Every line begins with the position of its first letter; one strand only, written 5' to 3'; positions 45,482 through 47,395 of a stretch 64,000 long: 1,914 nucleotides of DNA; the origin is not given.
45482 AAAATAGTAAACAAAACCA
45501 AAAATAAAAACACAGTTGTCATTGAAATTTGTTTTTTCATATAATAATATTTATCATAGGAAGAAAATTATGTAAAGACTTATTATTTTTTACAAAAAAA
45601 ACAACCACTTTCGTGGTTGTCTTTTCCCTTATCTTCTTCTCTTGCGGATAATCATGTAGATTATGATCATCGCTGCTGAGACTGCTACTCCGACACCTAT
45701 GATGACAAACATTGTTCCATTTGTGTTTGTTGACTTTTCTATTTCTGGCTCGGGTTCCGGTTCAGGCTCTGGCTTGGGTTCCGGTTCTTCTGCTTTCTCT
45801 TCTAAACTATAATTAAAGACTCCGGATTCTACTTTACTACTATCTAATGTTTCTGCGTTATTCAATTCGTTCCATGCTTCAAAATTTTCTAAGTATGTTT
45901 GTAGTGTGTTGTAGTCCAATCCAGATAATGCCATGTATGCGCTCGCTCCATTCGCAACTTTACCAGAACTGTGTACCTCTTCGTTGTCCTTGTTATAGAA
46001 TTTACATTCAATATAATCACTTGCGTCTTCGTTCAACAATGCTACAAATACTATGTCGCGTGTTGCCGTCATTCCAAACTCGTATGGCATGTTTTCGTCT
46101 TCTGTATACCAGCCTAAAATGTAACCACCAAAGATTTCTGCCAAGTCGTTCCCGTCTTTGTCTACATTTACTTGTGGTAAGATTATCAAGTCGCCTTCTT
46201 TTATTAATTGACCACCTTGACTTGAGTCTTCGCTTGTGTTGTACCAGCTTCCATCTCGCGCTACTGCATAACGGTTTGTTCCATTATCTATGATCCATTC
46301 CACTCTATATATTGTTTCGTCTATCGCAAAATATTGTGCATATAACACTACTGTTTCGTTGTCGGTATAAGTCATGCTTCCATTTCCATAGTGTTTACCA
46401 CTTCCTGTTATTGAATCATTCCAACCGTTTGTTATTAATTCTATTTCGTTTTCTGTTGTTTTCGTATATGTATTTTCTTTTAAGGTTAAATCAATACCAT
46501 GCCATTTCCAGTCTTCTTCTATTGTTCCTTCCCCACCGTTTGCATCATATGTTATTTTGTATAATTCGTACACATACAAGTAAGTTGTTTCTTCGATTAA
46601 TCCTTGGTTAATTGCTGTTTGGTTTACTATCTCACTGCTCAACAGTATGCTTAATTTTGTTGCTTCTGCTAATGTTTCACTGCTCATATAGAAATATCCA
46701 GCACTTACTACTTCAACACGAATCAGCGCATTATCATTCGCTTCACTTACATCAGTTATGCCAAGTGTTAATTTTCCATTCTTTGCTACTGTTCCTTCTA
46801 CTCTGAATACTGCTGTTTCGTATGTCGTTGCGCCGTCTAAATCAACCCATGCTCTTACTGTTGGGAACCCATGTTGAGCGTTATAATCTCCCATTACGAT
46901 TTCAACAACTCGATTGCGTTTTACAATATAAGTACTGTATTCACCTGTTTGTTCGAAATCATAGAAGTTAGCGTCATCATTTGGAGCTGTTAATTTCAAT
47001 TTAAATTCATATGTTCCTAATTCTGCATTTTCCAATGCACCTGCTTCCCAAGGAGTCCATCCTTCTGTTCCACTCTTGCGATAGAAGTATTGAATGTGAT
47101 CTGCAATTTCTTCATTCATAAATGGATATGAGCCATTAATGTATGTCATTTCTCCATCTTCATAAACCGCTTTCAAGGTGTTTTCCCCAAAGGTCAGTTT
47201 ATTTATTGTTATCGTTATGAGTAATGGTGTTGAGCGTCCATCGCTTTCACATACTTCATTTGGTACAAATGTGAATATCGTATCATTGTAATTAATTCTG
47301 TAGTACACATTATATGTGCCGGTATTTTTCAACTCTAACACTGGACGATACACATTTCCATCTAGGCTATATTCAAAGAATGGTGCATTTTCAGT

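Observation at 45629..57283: An 11.7-kb single ORF encodes a 3,884-aa membrane-anchored protein built from about 30 divergent repeats with a '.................' signature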

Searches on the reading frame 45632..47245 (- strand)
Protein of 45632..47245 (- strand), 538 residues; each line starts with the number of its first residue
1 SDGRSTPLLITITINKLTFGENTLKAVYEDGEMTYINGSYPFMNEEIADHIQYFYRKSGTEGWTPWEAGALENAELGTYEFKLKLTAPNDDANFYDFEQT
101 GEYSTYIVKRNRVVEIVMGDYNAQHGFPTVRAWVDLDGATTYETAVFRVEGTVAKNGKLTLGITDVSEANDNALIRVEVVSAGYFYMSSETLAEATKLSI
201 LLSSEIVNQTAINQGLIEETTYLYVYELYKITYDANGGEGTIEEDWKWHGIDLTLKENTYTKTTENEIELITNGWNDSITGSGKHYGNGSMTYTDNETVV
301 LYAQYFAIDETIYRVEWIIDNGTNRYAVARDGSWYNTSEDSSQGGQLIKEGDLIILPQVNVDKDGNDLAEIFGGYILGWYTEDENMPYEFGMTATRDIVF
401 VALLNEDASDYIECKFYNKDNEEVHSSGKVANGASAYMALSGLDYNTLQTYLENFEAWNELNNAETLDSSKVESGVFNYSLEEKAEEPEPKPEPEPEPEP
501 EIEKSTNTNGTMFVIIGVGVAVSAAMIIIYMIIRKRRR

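Call 11: search_protein_families(library=pfam, proteins=[window:45632-47245:-], max_evalue=10)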
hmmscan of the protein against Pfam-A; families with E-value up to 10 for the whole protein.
seq(538 aa): 5 families
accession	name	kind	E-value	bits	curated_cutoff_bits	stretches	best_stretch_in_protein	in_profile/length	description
PF05887.16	Trypan_PARP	-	3.3e-05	24.3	100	1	482-525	85-128/134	Procyclic acidic repetitive protein (PARP)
PF14283.11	CD1107-like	-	0.0081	16.5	26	1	476-535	95-155/158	Mobile element protein CD1107-like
PF09479.16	Flg_new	-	0.016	15.8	27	2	377-402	36-64/65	Listeria-Bacteroides repeat domain (List_Bact_rpt)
PF15754.10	SPESP1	-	0.19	11.4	27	1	487-507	124-144/322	Sperm equatorial segment protein 1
PF16990.11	CBM_35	-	0.68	10.7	28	1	149-253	10-115/121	Carbohydrate binding module (family 35)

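Call 59: find_homologous_proteins(query=window:45632-47245:-, max_evalue=0.001)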
Query seq(538 aa) (538 aa): 3 proteins with E <= 0.001 among 8000 candidates.
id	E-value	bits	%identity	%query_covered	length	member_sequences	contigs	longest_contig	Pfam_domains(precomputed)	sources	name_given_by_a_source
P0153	0.0e+0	1173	97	100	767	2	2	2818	-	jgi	-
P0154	5.9e-85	304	48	57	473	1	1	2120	PF02754.22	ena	-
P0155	1.0e-69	254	49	46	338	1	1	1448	PF00005.34,PF10628.15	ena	-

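Call 60: find_encoding_contigs(protein=P0153, flank=3000, max_places=4)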
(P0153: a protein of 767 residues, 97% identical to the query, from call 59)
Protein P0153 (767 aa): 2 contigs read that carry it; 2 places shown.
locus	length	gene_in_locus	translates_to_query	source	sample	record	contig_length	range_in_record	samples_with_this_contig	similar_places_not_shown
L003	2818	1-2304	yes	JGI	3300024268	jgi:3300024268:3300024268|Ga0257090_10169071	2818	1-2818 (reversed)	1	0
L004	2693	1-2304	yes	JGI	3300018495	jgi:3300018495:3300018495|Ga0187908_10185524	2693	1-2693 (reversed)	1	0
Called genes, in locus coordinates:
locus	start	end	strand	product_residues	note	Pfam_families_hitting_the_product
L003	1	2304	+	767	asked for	?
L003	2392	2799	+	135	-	-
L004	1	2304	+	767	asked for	?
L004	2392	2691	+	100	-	?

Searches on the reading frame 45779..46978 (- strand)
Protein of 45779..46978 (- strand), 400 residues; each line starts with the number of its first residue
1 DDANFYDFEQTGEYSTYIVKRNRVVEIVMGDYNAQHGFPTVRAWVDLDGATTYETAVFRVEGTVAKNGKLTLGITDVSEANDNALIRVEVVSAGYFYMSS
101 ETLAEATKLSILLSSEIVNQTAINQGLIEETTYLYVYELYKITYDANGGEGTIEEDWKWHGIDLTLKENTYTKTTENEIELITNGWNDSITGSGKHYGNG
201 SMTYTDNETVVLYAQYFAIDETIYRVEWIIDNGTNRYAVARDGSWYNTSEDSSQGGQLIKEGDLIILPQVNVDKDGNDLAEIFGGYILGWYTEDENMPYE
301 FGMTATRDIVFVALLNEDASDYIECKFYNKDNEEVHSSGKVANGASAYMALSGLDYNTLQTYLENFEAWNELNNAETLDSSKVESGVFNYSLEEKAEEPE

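Call 69: search_protein_families(library=pfam, alignment_id=A5, max_evalue=0.01)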
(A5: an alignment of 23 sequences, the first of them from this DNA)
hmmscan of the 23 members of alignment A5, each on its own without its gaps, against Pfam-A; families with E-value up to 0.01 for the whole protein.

A. member 1, seq(400 aa): 1 family
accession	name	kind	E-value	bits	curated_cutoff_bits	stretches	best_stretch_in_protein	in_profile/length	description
PF09479.16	Flg_new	-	0.0057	17.2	27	0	140-215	1-65/65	Listeria-Bacteroides repeat domain (List_Bact_rpt)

B. families by the number of members that match (of 23 scanned): 1 family
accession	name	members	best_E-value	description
PF09479.16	Flg_new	5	1.3e-06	Listeria-Bacteroides repeat domain (List_Bact_rpt)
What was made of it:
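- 46328..46561 (-): Listeria-Bacteroides-repeat-like (Flg_new) segment 1, aa 3575-3652. Matches 5 of 23 module sequences scanned, best E 1.3e-6 (call 69).
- On Listeria-Bacteroides repeat (Flg_new, PF09479): 5 of 23 module sequences scanned match, best E 1.3e-6 (call 69).
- Checked: The model matches 5 of 23 C-terminal module sequences scanned (this protein's own segment plus 22 relatives), best E 1.3e-6 (call 69).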

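Call 70: search_solved_structures(query=A5, max_evalue=1, show_alignments=2)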
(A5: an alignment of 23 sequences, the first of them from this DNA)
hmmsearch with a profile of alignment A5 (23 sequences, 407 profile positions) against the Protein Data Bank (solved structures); distinct sequences matched with E-value up to 1: 0.

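Call 74: predict_structure(alignment_id=A5)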
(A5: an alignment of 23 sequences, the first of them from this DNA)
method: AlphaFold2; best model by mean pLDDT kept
length: 400 residues; sequences in the alignment: 23
mean_pLDDT: 87.5   pTM: 0.76
mean pLDDT of the five models: 87.5, 87.3, 86.0, 85.8, 83.6
residues with pLDDT >= 90: 204; 70-90: 178; 50-70: 12; < 50: 6
segments of 3 or more residues with pLDDT < 50: 395-400
pLDDT, mean of each block of 10 residues (from residue 1): 67 75 93 83 91 94 93 87 90 91 91 89 92 95 95 92 89 92 91 80 86 92 93 91 86 82 89 88 93 93 92 92 90 87 92 85 86 80 81 52
secondary structure, 60 per line:
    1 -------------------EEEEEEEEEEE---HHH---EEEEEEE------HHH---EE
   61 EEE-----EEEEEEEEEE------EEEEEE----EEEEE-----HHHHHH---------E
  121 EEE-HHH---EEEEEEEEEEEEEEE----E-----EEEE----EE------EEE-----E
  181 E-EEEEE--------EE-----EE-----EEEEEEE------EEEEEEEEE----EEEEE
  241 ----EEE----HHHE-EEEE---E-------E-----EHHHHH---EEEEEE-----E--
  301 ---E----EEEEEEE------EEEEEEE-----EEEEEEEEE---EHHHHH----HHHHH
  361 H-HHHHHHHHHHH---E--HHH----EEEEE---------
elements in order: E20-30 E40-46 E59-63 E69-78 E85-90 E95-99 H105-110 E120-123 E131-145 E156-159 E172-174 E183-187 E210-216 E223-231 E236-240 E245-247 E257-260 H279-283 E287-292 E309-315 E322-328 E334-342 H347-351 H356-361 H363-373 E387-391
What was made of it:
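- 45791..46978 (-): Conserved membrane-proximal C-terminal module (aa 3436-3831), 30-48% identical across 21 relatives (a further fragment, P0153, is 98%). AlphaFold2 pLDDT 87.5, pTM 0.76 (call 74).
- pLDDT 87.5 (call 74).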

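Call 76: fold_search(model_id=the predicted structure, library=pdb)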
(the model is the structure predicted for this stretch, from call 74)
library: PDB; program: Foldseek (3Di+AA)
matches with E <= 10: 684; with E <= 0.001: 17
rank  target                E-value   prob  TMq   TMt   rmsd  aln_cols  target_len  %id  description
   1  5f44_C                3.2e-06  0.99  0.16  0.24  16.8       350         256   11  Crystal structure of shaft pilin spaA from Lactobacillus rhamnosus GG (released 2016-07-20)
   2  5hbb_B                6.0e-06  0.99  0.17  0.24  16.7       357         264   11  Crystal structure of shaft pilin spaA from Lactobacillus rhamnosus GG - E139A mutant (released 2016-07-20)
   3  5f44_B                7.9e-06  0.99  0.17  0.23  17.0       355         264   12  Crystal structure of shaft pilin spaA from Lactobacillus rhamnosus GG (released 2016-07-20)
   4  5hbb_C                1.3e-05  0.99  0.17  0.24  16.7       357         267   11  Crystal structure of shaft pilin spaA from Lactobacillus rhamnosus GG - E139A mutant (released 2016-07-20)
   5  5hbb_A                1.4e-05  0.99  0.18  0.26  16.6       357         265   10  Crystal structure of shaft pilin spaA from Lactobacillus rhamnosus GG - E139A mutant (released 2016-07-20)
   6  5hts_A                1.8e-05  0.99  0.16  0.24  16.0       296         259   12  Crystal structure of shaft pilin spaA from Lactobacillus rhamnosus GG - D295N mutant (released 2016-07-20)
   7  7vcr_B                2.1e-05  0.97  0.19  0.17  20.7       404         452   11  Crystal Structure of PitA fragment from pilus islet-2 of Streptococcus oralis (released 2022-06-01)
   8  5f44_A                2.4e-05  0.97  0.16  0.23  16.7       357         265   11  Crystal structure of shaft pilin spaA from Lactobacillus rhamnosus GG (released 2016-07-20)
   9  5j4m_A                2.8e-05  0.97  0.16  0.23  16.5       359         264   11  Crystal structure of shaft pilin SpaA from Lactobacillus rhamnosus GG - E269A/D295N double mutant (released 2016-07-20)
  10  6m48_B                8.2e-05  0.95  0.20  0.11  21.2       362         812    9  Crystal structure of pilus adhesin, SpaC from Lactobacillus rhamnosus GG - P21212 form (released 2020-07-29)
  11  5hts_F                1.1e-04  0.97  0.17  0.26  16.3       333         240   10  Crystal structure of shaft pilin spaA from Lactobacillus rhamnosus GG - D295N mutant (released 2016-07-20)
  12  7w6b                  1.1e-04  0.90  0.19  0.11  20.9       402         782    9  Crystal Structure of PitA from pilus islet-2 of Streptococcus oralis (released 2022-06-01)
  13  7vcn_B                2.1e-04  0.82  0.18  0.16  20.7       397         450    8  Crystal Structure of PitA fragment from pilus islet-2 of Streptococcus oralis with Tb-Xo4 (released 2022-07-13)
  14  6m48_A                4.4e-04  0.85  0.20  0.11  20.9       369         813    9  Crystal structure of pilus adhesin, SpaC from Lactobacillus rhamnosus GG - P21212 form (released 2020-07-29)
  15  7vcr_A                4.6e-04  0.80  0.18  0.16  20.2       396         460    9  Crystal Structure of PitA fragment from pilus islet-2 of Streptococcus oralis (released 2022-06-01)
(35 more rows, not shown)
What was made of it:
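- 45791..46978 (-): Foldseek matches Gram-positive pilin shafts SpaA, PitA, SpaC and Spy0128 (E down to 3e-6, prob 0.99, low TM), weaker BcpA and Cna B (E 0.006-0.016), and tandem-ubiquitin chains (call 76).
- Closest known: Gram-positive pilin shaft subunits. Same: Its best Foldseek matches are these pilins (E 3e-6, prob 0.99, call 76).
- Closest known: Listeria-Bacteroides repeat. Same: Tandem-ubiquitin Foldseek hits (call 76) fit the beta-grasp-like fold reported for the InlB B-repeat (own knowledge).
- Pilin-shaft hits at E 3e-6, prob 0.99 (call 76). The C-terminal module resembles sortase-assembled pilin shafts (call 76). Foldseek TM-scores to pilins are low, 0.16-0.26 (call 76).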

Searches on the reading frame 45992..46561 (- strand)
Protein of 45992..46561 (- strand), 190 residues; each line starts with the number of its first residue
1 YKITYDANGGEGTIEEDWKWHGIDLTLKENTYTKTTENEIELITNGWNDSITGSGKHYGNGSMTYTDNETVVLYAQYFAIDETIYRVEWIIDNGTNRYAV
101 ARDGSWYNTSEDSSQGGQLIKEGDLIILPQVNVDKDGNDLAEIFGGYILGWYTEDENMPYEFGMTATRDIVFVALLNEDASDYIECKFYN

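Call 11: search_protein_families(library=pfam, proteins=[window:45992-46561:-], max_evalue=10)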
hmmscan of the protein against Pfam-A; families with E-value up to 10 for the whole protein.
seq(190 aa): 1 family
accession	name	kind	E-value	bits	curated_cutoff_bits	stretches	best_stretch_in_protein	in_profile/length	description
PF09479.16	Flg_new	-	0.00026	21.5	27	2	1-76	1-65/65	Listeria-Bacteroides repeat domain (List_Bact_rpt)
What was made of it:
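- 46328..46561 (-): Flg_new 21.5 bits against a cut-off of 27 (call 11).
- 46031..46309 (-): Listeria-Bacteroides-repeat-like segment 2, aa 3659-3751 (weaker). Second sub-threshold Flg_new stretch (call 11).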
